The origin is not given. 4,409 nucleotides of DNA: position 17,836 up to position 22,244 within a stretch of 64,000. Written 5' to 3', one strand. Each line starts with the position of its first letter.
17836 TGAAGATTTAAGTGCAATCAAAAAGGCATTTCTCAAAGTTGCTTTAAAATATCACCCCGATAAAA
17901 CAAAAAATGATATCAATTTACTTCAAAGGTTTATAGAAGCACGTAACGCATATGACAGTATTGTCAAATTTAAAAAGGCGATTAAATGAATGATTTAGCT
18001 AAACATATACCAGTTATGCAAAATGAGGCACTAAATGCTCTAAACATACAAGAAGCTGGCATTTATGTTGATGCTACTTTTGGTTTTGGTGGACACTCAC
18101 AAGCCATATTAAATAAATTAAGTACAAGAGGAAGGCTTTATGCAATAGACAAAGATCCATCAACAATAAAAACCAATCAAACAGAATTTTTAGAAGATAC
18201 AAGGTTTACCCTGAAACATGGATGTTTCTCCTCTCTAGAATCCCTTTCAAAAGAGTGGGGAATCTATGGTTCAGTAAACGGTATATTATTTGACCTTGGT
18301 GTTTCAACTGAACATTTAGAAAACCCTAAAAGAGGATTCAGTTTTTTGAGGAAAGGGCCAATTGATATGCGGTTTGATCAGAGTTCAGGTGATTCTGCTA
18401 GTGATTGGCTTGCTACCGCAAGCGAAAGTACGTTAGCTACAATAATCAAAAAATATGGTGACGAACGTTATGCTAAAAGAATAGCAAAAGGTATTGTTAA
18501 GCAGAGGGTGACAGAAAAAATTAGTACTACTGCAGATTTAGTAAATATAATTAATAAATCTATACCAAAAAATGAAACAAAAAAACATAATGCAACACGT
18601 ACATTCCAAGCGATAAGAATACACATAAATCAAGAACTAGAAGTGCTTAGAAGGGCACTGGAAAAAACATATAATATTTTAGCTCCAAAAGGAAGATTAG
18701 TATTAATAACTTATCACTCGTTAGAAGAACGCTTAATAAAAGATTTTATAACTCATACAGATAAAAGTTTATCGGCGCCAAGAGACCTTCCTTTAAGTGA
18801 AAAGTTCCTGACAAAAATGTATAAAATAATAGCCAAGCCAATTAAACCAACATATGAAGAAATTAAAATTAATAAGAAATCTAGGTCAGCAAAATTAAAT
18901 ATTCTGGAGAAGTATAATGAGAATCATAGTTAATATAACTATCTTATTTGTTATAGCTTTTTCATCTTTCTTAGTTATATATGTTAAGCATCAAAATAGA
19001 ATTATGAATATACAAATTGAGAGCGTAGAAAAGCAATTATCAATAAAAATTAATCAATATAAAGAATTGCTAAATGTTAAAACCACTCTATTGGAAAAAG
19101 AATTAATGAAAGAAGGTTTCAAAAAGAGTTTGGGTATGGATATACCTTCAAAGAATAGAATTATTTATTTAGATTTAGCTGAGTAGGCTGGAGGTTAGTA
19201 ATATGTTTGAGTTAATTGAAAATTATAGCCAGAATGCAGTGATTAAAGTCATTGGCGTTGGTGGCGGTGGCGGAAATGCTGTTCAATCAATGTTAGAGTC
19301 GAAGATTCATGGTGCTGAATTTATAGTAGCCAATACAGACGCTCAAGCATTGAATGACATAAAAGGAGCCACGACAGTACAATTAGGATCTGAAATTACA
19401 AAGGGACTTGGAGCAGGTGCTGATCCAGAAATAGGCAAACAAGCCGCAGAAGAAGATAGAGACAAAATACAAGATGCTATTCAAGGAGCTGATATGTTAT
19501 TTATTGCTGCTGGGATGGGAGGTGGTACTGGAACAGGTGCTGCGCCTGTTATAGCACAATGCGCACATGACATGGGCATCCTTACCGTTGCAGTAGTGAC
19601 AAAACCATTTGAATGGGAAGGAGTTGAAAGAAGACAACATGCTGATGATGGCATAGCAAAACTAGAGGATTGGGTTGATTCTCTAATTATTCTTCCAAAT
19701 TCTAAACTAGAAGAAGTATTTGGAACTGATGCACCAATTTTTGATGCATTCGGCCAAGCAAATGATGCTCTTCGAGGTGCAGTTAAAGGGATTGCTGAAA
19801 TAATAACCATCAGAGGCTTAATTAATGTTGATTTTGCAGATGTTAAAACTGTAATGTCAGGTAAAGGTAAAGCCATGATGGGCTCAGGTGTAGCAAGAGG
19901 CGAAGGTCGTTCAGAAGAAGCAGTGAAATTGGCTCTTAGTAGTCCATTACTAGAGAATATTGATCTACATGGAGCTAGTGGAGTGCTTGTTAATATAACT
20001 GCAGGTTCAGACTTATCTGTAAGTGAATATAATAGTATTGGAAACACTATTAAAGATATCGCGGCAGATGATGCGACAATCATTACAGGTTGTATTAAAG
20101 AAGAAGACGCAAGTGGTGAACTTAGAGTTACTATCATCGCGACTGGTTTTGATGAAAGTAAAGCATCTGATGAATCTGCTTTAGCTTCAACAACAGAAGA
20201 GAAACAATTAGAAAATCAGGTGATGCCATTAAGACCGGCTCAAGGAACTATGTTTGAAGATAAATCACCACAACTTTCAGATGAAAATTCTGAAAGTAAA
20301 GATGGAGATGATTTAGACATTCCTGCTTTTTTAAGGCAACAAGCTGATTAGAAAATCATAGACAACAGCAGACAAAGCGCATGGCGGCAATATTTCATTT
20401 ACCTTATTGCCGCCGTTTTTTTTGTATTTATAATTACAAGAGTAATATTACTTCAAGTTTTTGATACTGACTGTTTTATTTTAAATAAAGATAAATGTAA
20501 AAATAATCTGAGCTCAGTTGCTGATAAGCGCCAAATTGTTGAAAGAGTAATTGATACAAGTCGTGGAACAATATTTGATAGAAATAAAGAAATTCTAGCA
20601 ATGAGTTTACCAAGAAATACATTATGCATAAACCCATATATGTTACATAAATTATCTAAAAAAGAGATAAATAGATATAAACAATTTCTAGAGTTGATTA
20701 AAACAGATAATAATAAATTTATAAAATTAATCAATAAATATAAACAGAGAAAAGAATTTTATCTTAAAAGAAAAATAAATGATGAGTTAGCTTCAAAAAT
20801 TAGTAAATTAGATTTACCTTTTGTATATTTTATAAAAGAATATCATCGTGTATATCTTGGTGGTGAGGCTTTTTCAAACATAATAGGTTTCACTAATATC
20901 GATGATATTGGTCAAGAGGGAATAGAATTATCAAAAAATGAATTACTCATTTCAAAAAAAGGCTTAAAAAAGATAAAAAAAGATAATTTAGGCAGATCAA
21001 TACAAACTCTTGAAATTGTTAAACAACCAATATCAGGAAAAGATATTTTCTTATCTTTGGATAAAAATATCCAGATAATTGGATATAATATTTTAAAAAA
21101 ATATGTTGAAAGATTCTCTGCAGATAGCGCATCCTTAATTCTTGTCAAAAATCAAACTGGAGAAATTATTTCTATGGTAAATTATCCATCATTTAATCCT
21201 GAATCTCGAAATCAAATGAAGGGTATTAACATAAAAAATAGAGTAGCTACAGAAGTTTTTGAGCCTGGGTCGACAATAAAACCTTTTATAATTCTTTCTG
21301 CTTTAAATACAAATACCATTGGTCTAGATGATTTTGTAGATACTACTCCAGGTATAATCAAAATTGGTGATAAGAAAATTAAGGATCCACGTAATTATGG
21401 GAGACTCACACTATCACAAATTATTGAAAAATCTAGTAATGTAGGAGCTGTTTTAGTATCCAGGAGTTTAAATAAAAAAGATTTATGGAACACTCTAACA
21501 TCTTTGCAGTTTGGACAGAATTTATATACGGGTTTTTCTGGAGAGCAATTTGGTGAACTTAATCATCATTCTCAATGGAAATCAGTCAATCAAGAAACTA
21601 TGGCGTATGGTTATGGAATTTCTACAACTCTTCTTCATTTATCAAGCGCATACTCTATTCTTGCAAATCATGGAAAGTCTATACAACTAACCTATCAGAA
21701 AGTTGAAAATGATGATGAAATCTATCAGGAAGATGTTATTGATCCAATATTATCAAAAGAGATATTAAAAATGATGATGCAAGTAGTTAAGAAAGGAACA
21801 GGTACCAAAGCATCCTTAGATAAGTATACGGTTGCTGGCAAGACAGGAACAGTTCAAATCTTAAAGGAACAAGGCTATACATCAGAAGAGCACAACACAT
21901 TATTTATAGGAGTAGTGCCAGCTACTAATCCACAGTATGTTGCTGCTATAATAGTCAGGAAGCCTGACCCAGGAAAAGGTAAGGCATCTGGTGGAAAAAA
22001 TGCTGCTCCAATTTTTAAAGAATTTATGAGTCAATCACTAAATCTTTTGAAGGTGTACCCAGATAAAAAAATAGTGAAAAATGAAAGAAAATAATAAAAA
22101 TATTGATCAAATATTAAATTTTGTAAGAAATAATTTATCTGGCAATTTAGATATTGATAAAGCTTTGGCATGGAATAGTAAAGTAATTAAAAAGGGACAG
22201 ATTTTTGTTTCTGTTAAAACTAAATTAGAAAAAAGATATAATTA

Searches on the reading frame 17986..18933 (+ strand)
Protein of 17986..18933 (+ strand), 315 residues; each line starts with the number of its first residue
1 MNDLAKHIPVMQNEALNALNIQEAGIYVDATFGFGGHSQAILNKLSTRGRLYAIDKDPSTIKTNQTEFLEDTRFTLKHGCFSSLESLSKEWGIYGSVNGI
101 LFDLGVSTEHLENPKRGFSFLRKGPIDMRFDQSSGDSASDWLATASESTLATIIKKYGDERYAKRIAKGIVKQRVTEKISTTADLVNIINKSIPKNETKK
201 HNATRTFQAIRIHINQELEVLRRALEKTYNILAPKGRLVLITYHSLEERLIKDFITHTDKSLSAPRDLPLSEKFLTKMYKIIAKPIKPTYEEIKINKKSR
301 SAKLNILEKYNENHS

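Call 38: search_protein_families(library=pfam, proteins=[window:17986-18933:+], max_evalue=0.0001)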
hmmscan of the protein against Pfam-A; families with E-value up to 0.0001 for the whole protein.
window:17986-18933:+ (315 aa): 1 family
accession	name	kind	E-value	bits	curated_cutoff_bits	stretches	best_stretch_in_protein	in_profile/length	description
PF01795.25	Methyltransf_5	-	2.1e-103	346.5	27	1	6-309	3-308/309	MraW methylase family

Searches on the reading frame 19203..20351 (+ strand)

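Call 38: search_protein_families(library=pfam, proteins=[window:19203-20351:+], max_evalue=0.0001)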
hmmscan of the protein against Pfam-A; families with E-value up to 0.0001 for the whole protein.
window:19203-20351:+ (382 aa): 2 families
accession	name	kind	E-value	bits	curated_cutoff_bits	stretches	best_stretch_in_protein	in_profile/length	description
PF00091.31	Tubulin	-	4.4e-48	164.5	33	1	14-172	2-188/190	Tubulin/FtsZ family, GTPase domain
PF12327.13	FtsZ_C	-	1.5e-30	105.8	27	1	222-317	1-95/95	FtsZ family, C-terminal domain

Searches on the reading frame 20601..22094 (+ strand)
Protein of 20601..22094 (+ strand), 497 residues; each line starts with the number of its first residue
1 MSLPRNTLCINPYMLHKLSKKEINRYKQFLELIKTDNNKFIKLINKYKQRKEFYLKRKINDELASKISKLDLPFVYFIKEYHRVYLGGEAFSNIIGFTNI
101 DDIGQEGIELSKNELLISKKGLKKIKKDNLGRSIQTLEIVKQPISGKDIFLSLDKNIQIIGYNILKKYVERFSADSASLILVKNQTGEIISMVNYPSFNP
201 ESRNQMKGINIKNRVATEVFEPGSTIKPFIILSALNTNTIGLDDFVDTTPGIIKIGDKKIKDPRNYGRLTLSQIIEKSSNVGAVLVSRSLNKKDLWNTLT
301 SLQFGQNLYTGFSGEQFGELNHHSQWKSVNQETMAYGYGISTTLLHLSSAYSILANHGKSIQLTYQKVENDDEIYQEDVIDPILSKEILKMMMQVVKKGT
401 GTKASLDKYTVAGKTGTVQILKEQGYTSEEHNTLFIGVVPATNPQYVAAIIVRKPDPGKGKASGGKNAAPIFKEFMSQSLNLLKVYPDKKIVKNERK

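Call 38: search_protein_families(library=pfam, proteins=[window:20601-22094:+], max_evalue=0.0001)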
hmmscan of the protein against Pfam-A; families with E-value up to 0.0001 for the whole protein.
window:20601-22094:+ (497 aa): 2 families
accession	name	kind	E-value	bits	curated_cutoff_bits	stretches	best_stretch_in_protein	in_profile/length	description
PF00905.27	Transpeptidase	-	1.9e-62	211.6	22.1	1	179-476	3-298/299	Penicillin binding protein transpeptidase domain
PF03717.20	PBP_dimer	-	1.7e-08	35.5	24.4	1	19-137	37-179/180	Penicillin-binding Protein dimerisation domain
